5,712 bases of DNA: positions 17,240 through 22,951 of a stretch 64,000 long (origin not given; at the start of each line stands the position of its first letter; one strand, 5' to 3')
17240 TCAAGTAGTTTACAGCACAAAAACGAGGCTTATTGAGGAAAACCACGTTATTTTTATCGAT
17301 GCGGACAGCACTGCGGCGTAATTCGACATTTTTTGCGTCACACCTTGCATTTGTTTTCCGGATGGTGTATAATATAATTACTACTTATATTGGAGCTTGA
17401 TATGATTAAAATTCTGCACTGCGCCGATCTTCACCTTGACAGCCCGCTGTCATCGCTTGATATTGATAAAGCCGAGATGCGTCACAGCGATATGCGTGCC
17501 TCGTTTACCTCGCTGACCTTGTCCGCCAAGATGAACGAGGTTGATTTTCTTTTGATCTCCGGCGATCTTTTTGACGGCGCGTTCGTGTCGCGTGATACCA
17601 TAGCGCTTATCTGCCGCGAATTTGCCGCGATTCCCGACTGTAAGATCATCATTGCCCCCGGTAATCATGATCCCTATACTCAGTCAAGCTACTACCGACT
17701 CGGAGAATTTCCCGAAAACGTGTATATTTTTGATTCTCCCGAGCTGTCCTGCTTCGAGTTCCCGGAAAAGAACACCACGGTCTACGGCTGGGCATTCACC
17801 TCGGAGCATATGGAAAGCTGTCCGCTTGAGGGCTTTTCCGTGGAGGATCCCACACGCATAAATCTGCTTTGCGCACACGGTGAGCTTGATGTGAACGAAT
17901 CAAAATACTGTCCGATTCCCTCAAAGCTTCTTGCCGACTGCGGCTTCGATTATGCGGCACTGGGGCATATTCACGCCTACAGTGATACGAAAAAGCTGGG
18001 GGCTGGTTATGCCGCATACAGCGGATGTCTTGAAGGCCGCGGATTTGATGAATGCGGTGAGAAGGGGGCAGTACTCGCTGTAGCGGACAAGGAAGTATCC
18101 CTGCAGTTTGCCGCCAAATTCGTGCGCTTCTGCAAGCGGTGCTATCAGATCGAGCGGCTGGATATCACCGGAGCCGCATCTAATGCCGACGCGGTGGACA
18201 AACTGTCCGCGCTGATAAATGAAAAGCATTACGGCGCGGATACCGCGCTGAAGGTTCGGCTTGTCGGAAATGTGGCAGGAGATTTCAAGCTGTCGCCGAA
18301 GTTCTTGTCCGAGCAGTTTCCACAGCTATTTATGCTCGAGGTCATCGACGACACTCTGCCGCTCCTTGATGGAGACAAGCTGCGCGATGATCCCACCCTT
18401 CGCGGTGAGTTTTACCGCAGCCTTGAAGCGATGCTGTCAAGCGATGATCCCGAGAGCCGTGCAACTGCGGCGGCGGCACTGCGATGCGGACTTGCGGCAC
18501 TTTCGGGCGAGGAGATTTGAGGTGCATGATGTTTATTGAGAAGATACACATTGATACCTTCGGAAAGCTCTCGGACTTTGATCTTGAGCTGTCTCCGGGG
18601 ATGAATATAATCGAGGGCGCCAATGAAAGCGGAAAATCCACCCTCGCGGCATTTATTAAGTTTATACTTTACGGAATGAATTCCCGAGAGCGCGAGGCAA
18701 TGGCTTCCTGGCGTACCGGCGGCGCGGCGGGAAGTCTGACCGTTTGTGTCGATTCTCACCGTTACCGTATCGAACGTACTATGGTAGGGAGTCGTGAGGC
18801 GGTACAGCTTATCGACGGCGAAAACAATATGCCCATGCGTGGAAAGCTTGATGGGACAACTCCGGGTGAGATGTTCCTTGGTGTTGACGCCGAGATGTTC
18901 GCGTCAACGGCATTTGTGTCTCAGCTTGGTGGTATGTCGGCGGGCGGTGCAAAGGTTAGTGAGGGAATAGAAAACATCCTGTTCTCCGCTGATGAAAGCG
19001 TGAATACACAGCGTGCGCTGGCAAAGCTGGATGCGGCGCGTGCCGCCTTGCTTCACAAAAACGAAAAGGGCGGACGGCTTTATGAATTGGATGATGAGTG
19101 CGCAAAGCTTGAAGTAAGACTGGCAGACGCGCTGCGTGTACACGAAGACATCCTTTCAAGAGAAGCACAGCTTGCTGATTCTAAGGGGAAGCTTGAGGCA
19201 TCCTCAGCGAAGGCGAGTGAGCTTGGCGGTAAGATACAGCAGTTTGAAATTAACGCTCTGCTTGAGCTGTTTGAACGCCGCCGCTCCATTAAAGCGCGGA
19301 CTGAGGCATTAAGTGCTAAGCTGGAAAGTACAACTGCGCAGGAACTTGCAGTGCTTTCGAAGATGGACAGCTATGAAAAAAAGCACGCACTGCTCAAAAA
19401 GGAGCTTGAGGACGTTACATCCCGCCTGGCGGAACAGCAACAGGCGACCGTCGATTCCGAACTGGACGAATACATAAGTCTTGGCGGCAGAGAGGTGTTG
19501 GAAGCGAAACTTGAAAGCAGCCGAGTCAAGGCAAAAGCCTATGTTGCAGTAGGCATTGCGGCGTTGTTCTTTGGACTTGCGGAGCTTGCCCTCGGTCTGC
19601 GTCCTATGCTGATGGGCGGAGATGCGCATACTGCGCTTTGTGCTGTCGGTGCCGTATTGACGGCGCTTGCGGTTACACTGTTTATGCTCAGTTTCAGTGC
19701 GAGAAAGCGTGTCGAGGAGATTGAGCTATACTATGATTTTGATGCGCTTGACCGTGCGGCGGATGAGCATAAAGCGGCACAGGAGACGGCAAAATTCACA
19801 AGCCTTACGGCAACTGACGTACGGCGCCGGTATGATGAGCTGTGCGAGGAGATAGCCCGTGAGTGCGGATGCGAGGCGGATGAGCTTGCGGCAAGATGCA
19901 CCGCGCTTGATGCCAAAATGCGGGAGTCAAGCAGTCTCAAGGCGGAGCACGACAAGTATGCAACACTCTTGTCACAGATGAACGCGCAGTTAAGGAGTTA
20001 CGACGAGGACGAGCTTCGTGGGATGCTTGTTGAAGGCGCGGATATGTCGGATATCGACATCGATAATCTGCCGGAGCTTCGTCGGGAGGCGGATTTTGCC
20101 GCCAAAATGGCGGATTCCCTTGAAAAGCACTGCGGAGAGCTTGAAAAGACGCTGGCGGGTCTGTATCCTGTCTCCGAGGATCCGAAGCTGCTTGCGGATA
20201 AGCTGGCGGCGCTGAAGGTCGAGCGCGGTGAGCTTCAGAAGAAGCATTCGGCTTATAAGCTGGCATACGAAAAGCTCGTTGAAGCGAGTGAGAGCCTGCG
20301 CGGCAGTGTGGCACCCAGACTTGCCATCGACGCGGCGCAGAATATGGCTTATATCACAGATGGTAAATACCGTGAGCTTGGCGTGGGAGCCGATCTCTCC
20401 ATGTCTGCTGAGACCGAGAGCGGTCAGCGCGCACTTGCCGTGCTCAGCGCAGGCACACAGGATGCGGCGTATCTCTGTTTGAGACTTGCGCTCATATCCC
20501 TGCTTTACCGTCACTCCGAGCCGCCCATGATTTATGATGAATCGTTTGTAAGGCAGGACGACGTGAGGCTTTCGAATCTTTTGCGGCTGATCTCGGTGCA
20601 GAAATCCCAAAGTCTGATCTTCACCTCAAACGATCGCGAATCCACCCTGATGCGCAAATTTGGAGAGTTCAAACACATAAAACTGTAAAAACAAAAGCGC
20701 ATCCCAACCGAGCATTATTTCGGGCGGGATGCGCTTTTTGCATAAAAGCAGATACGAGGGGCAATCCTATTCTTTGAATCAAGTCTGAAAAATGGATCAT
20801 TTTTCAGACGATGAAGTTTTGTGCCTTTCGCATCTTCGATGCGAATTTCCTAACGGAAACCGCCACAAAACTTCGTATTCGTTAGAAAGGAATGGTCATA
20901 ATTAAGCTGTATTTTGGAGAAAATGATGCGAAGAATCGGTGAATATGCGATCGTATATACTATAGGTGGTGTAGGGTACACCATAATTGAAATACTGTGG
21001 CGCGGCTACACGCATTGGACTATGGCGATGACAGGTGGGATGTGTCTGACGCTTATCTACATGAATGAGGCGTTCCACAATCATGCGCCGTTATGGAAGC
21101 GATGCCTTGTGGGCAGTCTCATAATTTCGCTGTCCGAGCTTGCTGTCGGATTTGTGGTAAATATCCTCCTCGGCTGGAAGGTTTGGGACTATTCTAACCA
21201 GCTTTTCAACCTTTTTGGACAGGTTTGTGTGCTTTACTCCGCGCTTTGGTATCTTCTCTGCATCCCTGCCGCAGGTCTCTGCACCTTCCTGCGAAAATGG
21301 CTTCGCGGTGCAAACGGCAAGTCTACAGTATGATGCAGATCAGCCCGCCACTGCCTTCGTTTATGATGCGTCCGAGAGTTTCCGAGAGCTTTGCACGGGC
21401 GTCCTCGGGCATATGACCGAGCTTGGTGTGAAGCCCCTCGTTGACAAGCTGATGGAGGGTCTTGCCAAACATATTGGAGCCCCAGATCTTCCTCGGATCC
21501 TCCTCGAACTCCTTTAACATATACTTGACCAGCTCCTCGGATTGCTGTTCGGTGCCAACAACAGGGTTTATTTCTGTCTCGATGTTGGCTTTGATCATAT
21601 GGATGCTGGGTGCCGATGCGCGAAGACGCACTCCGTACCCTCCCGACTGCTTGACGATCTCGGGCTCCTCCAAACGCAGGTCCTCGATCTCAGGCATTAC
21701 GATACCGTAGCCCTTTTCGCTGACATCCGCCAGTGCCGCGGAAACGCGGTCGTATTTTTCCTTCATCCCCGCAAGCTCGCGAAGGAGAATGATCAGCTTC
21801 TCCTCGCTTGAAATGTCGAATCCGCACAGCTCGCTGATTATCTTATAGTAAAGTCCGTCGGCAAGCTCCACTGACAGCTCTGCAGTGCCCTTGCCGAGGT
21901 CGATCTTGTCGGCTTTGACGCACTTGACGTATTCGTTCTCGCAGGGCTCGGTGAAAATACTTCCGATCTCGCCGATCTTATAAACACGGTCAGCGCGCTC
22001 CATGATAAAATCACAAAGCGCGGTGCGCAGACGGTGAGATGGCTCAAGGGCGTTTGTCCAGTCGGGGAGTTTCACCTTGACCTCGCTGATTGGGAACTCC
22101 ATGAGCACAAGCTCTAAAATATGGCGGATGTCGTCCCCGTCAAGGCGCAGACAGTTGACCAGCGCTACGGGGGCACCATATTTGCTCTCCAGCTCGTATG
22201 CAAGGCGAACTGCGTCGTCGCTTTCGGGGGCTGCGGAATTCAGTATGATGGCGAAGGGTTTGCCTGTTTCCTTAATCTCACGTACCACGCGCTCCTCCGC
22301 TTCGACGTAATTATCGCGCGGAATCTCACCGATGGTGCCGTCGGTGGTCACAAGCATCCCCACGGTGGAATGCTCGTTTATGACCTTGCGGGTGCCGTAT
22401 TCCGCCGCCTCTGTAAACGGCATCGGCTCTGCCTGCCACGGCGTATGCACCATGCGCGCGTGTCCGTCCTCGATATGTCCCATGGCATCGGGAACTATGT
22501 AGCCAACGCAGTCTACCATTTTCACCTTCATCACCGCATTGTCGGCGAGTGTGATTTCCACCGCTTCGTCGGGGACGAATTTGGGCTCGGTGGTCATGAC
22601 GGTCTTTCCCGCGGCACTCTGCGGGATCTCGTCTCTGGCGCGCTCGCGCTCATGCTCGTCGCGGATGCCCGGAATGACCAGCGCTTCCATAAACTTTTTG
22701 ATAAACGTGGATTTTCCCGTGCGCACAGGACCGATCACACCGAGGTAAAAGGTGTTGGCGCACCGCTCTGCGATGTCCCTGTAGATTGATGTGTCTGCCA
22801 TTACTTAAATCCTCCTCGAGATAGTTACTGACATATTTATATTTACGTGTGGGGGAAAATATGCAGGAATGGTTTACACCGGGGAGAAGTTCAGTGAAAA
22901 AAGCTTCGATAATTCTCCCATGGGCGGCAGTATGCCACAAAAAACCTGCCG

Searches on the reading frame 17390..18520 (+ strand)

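Call 92: search_protein_families(library=pfam, proteins=[window:17390-18520:+], max_evalue=0.0001)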
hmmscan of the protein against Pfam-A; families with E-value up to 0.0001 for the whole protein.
window:17390-18520:+ (376 aa): 1 family
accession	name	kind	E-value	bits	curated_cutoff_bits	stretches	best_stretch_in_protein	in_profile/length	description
PF00149.33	Metallophos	-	2.8e-14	54.5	21.5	1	6-197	1-191/191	Calcineurin-like phosphoesterase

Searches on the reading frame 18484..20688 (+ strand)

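Call 92: search_protein_families(library=pfam, proteins=[window:18484-20688:+], max_evalue=0.0001)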
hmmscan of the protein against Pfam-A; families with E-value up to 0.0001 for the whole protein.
window:18484-20688:+ (734 aa): 4 families
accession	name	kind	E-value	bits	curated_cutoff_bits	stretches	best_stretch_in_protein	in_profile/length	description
PF13476.12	AAA_23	-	1.7e-12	48.8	27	1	20-314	1-199/201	AAA domain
PF13514.12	AAA_27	-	4.6e-12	46.4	22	1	16-215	1-198/206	AAA domain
PF13175.12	AAA_15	-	4.6e-08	33.5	32.1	1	16-63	1-48/374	AAA ATPase domain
PF02463.25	SMC_N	-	1.8e-07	31.3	40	0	17-64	1-50/220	RecF/RecN/SMC N terminal domain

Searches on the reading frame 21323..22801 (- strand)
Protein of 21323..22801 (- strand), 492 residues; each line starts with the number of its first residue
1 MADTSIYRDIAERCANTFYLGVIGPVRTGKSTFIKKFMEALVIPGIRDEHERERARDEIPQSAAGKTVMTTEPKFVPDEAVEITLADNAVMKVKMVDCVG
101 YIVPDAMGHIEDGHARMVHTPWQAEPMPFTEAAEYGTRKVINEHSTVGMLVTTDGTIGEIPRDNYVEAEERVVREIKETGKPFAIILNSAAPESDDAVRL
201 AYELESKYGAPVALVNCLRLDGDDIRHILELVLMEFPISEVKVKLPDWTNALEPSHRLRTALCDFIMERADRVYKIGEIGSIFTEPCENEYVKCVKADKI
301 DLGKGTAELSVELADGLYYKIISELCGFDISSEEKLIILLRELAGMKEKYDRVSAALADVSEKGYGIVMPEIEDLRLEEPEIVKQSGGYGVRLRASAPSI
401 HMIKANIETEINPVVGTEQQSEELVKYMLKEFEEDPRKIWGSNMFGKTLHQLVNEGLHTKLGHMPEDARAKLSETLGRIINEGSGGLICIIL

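Call 10: search_protein_families(library=pfam, proteins=[window:21323-22801:-], max_evalue=0.01)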
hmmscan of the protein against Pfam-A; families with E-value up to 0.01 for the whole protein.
window:21323-22801:- (492 aa): 3 families
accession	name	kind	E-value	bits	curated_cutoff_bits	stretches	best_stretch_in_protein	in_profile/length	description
PF09547.16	SpoIVA_ATPase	-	8.6e-110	366.2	26.6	1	1-237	1-237/237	Stage IV sporulation protein A, ATPase domain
PF20438.3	SpoIVA_middle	-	9.7e-65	218.4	25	1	238-416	1-179/179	Stage IV sporulation protein A, middle domain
PF20439.3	SpoIVA_C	-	9.5e-35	119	25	1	417-492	1-76/76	Sporulation stage IV protein A, C-terminal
